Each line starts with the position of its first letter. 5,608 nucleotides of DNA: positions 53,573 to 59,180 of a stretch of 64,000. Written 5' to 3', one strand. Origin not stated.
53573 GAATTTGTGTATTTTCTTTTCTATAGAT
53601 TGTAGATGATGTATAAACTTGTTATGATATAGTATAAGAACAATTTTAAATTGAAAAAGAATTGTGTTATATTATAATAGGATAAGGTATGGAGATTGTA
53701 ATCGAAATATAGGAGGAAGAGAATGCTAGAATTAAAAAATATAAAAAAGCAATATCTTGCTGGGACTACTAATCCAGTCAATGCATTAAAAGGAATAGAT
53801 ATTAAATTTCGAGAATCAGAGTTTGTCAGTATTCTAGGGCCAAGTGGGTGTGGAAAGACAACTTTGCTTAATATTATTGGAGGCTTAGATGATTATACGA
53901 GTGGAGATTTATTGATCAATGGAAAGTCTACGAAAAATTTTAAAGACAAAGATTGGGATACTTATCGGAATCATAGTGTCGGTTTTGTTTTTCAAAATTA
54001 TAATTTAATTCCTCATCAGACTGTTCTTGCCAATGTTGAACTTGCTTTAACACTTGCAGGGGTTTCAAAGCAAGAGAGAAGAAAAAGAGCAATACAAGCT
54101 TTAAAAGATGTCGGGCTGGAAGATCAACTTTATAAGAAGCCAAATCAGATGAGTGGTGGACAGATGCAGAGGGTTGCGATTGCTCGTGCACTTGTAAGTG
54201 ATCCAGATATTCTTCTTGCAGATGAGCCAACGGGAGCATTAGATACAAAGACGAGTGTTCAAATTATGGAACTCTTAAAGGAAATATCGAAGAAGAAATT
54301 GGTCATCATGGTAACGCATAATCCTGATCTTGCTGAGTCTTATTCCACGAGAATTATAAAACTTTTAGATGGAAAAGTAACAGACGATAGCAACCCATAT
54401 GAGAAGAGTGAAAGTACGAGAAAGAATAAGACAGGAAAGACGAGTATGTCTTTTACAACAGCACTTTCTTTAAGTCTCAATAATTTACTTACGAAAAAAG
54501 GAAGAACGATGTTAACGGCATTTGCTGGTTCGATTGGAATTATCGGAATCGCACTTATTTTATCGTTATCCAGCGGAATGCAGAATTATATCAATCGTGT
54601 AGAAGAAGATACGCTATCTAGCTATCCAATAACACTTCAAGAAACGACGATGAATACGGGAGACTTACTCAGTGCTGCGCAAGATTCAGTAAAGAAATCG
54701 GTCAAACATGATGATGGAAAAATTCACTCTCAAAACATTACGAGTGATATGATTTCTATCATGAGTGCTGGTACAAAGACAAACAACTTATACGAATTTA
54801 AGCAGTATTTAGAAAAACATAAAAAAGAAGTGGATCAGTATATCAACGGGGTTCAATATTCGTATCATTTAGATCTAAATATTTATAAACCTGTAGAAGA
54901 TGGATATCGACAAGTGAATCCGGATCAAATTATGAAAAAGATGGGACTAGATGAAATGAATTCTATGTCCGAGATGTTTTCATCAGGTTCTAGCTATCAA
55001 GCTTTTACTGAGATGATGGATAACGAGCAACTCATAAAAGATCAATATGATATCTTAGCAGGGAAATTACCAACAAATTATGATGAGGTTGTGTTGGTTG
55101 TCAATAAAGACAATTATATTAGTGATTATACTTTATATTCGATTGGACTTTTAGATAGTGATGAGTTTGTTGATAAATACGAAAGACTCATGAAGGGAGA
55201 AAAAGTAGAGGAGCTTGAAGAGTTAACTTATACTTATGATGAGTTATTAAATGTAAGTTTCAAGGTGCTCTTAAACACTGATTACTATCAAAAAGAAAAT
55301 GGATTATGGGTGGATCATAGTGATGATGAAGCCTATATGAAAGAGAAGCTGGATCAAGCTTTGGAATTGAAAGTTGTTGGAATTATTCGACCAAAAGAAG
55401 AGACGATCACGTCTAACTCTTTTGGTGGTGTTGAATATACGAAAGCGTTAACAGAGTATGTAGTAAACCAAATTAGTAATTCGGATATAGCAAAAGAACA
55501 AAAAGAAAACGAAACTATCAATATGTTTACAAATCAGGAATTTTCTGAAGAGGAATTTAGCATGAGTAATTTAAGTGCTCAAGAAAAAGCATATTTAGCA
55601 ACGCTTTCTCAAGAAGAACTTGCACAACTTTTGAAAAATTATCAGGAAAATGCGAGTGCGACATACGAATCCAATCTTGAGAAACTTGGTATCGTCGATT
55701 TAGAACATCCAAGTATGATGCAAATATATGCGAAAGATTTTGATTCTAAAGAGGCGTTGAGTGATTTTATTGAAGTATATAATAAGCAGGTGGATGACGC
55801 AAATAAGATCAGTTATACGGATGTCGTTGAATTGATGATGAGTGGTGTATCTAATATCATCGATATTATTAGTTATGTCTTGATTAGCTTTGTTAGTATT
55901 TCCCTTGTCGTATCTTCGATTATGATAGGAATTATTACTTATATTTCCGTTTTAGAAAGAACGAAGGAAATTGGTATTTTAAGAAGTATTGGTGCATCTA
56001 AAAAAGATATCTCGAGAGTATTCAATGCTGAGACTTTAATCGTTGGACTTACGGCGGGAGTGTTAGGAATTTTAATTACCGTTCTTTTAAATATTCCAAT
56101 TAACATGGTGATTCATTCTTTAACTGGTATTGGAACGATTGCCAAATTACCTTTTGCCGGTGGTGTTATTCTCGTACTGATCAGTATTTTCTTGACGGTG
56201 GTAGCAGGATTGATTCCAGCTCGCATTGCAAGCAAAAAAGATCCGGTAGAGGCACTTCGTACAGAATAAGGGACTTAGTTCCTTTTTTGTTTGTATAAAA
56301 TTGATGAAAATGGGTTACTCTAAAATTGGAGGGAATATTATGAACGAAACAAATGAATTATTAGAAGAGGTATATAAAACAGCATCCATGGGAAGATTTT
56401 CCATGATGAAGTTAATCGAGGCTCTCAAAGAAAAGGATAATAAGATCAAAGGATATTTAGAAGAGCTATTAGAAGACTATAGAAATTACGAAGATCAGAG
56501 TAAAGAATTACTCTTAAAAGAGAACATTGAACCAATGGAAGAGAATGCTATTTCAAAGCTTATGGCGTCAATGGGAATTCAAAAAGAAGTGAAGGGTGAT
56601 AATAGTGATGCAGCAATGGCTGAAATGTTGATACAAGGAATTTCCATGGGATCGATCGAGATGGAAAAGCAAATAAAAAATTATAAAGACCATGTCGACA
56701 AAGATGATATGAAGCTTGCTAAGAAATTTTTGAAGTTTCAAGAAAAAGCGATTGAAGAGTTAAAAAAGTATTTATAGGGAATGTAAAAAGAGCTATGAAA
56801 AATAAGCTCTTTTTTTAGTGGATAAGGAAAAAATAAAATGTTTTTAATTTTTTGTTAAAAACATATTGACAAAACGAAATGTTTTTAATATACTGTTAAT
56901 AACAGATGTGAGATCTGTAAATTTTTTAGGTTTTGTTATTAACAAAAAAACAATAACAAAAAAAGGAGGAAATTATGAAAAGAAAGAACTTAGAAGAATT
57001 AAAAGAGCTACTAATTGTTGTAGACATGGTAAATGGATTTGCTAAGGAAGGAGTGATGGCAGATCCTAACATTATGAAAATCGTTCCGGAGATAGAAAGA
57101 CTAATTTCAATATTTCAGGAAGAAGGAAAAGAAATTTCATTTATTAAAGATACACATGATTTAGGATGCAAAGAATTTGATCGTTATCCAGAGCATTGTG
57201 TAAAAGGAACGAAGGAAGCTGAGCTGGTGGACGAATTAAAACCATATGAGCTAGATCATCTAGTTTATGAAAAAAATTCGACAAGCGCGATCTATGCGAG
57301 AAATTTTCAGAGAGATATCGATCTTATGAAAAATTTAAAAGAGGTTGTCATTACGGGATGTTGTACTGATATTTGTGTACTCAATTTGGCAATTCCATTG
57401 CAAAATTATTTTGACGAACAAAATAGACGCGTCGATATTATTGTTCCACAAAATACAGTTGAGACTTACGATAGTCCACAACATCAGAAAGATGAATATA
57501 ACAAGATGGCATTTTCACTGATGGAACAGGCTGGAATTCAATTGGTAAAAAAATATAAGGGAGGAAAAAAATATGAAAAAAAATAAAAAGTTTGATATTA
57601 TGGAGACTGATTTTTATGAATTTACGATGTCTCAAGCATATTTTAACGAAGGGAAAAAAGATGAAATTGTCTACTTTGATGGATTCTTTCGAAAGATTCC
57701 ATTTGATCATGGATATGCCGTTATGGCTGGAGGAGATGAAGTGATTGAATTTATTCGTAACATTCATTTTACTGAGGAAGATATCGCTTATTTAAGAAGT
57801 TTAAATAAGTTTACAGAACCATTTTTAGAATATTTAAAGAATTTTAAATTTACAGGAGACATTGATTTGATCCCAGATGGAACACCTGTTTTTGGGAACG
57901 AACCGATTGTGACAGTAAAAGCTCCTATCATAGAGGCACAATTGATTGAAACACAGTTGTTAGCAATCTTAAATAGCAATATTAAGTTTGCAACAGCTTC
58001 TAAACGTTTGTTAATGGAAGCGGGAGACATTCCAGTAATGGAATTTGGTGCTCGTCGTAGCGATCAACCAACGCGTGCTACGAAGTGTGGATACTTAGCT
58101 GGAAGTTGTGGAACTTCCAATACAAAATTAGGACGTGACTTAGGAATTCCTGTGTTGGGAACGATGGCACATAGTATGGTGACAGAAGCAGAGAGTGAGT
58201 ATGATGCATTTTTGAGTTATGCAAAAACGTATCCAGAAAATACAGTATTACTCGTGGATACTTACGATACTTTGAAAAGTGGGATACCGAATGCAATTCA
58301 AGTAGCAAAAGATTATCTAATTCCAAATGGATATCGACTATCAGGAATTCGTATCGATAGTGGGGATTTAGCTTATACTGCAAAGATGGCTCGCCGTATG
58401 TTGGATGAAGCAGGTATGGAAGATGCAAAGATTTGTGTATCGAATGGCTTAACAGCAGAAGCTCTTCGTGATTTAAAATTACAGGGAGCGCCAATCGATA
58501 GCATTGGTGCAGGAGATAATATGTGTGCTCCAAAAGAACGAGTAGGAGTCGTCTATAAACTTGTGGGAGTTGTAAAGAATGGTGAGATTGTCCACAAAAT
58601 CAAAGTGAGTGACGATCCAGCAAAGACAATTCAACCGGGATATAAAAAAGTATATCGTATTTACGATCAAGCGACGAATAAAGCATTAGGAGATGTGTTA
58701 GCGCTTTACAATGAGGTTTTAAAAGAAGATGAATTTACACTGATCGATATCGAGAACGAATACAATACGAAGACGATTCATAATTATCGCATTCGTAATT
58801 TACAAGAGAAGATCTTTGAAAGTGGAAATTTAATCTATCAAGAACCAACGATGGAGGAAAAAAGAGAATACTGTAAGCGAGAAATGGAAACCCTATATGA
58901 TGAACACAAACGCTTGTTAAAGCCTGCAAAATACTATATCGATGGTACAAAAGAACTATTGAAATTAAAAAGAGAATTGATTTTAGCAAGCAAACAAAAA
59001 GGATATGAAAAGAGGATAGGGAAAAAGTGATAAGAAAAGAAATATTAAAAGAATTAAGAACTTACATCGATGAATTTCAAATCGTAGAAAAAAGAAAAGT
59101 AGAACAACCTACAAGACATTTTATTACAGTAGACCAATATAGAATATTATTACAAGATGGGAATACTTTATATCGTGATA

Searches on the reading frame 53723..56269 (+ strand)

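Call 59: search_protein_families(library=pfam, proteins=[window:53723-56269:+], max_evalue=0.0001)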
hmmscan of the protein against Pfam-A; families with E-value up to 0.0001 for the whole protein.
window:53723-56269:+ (848 aa): 3 families
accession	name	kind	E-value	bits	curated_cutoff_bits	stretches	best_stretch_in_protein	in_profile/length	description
PF00005.33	ABC_tran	-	2.7e-35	122.4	25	1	22-170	1-136/137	ABC transporter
PF02687.27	FtsX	-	2.5e-17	63.5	25.5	1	722-841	2-120/120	FtsX-like permease C-terminal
PF13304.12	AAA_21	-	3.3e-06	27.8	27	0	148-203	242-302/304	AAA domain, putative AbiEii toxin, Type IV TA system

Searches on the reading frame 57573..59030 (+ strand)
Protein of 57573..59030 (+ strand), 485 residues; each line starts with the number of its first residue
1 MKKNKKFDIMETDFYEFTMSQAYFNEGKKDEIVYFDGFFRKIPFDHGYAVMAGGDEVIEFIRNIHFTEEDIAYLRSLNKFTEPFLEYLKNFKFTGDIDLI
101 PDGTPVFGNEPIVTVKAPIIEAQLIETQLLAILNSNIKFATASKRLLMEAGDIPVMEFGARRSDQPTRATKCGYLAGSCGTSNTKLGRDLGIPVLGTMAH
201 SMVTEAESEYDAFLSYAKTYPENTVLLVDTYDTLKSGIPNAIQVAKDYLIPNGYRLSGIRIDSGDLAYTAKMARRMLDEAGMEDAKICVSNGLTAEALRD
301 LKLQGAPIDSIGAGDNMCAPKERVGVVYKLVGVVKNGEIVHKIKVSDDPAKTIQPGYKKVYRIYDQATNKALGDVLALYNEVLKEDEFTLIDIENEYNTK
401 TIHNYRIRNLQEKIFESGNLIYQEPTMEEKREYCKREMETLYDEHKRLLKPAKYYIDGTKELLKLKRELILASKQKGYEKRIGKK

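Call 60: search_protein_families(library=pfam, proteins=[window:57573-59030:+], max_evalue=0.1)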
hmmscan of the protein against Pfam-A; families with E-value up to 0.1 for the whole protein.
window:57573-59030:+ (485 aa): 4 families
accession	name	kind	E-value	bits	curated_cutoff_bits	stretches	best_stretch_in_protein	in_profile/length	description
PF17767.7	NAPRTase_N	-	3.1e-37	128.1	32.6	1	10-134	1-125/125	Nicotinate phosphoribosyltransferase (NAPRTase) N-terminal domain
PF17956.6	NAPRTase_C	-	3.2e-27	95.6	23.3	1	358-466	2-111/111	Nicotinate phosphoribosyltransferase C-terminal domain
PF04095.22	NAPRTase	-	0.00035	20.8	20.8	1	155-301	3-159/239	Nicotinate phosphoribosyltransferase (NAPRTase) family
PF02749.22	QRPTase_N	-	0.0052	17.4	27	1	88-134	36-79/82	Quinolinate phosphoribosyl transferase, N-terminal domain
